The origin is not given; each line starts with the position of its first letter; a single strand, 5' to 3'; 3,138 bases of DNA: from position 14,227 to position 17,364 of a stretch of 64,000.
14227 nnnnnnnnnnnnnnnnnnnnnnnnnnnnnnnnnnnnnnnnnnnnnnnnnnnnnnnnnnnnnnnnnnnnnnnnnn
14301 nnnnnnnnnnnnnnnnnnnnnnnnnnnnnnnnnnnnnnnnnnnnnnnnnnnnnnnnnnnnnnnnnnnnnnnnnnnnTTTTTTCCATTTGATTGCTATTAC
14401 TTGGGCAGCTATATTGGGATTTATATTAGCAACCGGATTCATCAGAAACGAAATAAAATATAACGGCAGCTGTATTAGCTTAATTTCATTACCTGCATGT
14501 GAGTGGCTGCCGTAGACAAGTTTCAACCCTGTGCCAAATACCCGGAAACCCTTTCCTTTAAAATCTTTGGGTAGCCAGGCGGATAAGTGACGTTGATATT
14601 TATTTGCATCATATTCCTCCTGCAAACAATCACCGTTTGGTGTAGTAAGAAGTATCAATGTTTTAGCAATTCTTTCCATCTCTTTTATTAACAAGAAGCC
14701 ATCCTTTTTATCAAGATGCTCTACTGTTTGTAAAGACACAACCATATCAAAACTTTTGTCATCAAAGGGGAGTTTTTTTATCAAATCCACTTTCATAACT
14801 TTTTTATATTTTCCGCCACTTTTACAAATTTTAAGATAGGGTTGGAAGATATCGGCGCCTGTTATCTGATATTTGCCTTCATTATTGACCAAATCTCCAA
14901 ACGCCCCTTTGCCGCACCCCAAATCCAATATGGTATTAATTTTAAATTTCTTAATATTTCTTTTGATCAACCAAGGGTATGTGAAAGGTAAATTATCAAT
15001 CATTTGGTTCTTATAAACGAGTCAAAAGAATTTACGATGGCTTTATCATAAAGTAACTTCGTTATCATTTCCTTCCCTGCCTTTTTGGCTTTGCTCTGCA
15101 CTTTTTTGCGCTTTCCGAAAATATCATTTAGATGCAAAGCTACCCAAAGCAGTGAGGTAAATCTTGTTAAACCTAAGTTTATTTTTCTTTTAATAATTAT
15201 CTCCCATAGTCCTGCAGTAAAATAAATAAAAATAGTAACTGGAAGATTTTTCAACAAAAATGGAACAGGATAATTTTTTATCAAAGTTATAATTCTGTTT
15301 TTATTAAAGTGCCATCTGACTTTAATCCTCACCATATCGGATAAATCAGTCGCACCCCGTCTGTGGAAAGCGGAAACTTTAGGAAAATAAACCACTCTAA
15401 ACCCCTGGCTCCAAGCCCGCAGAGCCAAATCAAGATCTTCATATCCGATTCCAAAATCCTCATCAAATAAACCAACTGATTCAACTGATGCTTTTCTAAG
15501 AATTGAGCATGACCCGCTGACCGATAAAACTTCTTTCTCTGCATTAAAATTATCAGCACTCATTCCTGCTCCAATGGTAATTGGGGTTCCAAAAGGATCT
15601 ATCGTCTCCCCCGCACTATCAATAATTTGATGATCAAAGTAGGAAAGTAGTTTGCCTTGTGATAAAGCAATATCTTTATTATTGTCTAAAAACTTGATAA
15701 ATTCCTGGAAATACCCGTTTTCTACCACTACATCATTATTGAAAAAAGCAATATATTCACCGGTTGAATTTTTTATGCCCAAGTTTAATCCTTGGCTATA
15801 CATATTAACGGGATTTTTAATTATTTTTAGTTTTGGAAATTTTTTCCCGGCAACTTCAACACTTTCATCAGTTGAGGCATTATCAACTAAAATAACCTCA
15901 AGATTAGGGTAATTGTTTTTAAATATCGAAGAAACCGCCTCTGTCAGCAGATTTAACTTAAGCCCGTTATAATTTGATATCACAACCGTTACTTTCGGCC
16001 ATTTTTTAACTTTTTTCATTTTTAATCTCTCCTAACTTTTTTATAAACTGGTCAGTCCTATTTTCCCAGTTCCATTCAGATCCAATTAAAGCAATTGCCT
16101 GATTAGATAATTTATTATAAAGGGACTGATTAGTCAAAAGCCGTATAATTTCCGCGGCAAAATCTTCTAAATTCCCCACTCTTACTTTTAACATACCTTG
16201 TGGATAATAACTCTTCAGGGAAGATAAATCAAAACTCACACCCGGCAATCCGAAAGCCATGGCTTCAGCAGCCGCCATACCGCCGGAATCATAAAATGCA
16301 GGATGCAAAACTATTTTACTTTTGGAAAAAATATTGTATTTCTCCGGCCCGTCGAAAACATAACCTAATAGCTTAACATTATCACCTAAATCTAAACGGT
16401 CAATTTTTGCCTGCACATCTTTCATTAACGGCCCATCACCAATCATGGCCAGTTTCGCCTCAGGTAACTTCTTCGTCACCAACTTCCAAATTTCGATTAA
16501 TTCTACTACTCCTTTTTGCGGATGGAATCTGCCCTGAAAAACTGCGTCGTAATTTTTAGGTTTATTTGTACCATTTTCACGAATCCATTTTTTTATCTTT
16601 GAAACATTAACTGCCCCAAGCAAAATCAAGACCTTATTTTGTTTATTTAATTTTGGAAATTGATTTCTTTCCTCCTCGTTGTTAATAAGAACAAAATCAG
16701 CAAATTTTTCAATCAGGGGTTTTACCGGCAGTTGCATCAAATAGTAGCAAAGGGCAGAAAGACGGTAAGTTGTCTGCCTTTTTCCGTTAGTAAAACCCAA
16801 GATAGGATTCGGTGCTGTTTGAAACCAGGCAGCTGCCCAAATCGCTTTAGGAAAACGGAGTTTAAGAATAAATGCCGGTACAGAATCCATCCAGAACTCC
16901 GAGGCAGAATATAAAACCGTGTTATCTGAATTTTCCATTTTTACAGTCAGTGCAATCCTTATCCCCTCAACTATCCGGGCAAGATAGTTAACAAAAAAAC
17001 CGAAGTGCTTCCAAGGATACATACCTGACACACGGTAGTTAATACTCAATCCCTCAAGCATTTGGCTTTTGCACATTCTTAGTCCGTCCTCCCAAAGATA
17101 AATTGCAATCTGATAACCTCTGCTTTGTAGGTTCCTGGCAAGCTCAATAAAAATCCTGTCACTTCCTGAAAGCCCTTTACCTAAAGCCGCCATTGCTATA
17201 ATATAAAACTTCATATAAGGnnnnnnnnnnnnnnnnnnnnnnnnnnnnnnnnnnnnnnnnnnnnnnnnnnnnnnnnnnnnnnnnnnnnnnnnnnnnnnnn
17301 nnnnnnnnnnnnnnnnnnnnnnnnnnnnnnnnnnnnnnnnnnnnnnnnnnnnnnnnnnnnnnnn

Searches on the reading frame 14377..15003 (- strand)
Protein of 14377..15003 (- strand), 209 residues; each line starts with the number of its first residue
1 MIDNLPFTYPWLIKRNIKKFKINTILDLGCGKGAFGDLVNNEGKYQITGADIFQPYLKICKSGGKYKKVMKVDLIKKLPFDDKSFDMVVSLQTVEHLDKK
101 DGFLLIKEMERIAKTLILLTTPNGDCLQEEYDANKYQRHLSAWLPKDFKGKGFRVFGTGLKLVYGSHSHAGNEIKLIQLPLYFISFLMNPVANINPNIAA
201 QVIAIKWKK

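Call 10: search_protein_families(library=pfam, proteins=[window:14377-15003:-], max_evalue=0.001)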
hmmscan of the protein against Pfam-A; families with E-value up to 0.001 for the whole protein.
window:14377-15003:- (209 aa): 8 families
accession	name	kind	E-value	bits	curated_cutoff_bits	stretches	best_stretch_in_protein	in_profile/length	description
PF08241.18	Methyltransf_11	-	2.3e-14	54.2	21.2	1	26-114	1-88/95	Methyltransferase domain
PF13649.12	Methyltransf_25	-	4.4e-13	50.2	27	1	25-114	1-94/97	Methyltransferase domain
PF13489.12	Methyltransf_23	-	4.4e-09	36.7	27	1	19-137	20-135/164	Methyltransferase domain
PF13847.12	Methyltransf_31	-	7.5e-09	35.9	27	1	23-132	5-113/145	Methyltransferase domain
PF08242.18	Methyltransf_12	-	3.5e-08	34.5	30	1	26-114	1-86/98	Methyltransferase domain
PF07021.18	MetW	-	2.5e-07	31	21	1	24-123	16-111/193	Methionine biosynthesis protein MetW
PF01209.24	Ubie_methyltran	-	0.00043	20.1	20.1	1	21-92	47-125/233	ubiE/COQ5 methyltransferase family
PF01728.25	FtsJ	-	0.00075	19.9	24.1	0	19-151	20-159/181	FtsJ-like methyltransferase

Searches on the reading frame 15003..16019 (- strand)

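Call 10: search_protein_families(library=pfam, proteins=[window:15003-16019:-], max_evalue=0.001)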
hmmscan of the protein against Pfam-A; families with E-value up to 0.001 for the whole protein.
window:15003-16019:- (339 aa): 4 families
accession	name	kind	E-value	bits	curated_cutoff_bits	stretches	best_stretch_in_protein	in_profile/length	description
PF00535.33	Glycos_transf_2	-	2.4e-24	86.6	23.3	1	11-121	1-114/168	Glycosyl transferase family 2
PF13641.12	Glyco_tranf_2_3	-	2.2e-21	77.4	27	1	8-238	1-229/230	Glycosyltransferase like family 2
PF13632.12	Glyco_trans_2_3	-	2.7e-16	60.4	27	1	89-293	1-186/198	Glycosyl transferase family group 2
PF10111.15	Glyco_tranf_2_2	-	1.1e-10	41.9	27.3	1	11-202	1-199/276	Glycosyltransferase like family 2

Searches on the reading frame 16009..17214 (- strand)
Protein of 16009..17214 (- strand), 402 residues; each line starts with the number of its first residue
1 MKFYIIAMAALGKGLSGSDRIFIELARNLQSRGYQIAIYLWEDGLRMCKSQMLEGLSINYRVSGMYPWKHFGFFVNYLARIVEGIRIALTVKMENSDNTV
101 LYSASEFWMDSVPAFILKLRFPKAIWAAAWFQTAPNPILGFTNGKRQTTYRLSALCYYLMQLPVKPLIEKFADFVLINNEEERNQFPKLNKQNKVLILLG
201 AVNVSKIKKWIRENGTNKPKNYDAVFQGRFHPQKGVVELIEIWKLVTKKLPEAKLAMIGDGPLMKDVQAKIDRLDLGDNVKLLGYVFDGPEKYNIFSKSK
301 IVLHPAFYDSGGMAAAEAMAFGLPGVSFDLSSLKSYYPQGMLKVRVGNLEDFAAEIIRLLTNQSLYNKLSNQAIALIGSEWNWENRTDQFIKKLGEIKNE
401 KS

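Call 10: search_protein_families(library=pfam, proteins=[window:16009-17214:-], max_evalue=0.001)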
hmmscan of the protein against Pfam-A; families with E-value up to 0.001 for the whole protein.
window:16009-17214:- (402 aa): 3 families
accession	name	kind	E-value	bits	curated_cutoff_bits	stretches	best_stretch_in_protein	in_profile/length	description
PF00534.26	Glycos_transf_1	-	6.4e-27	94.6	26.4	1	212-373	6-169/172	Glycosyl transferases group 1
PF13692.12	Glyco_trans_1_4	-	9.3e-24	84.7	27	1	224-362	4-142/142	Glycosyl transferases group 1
PF13524.12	Glyco_trans_1_2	-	3.4e-06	27.5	25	1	251-391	13-143/144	Glycosyl transferase-like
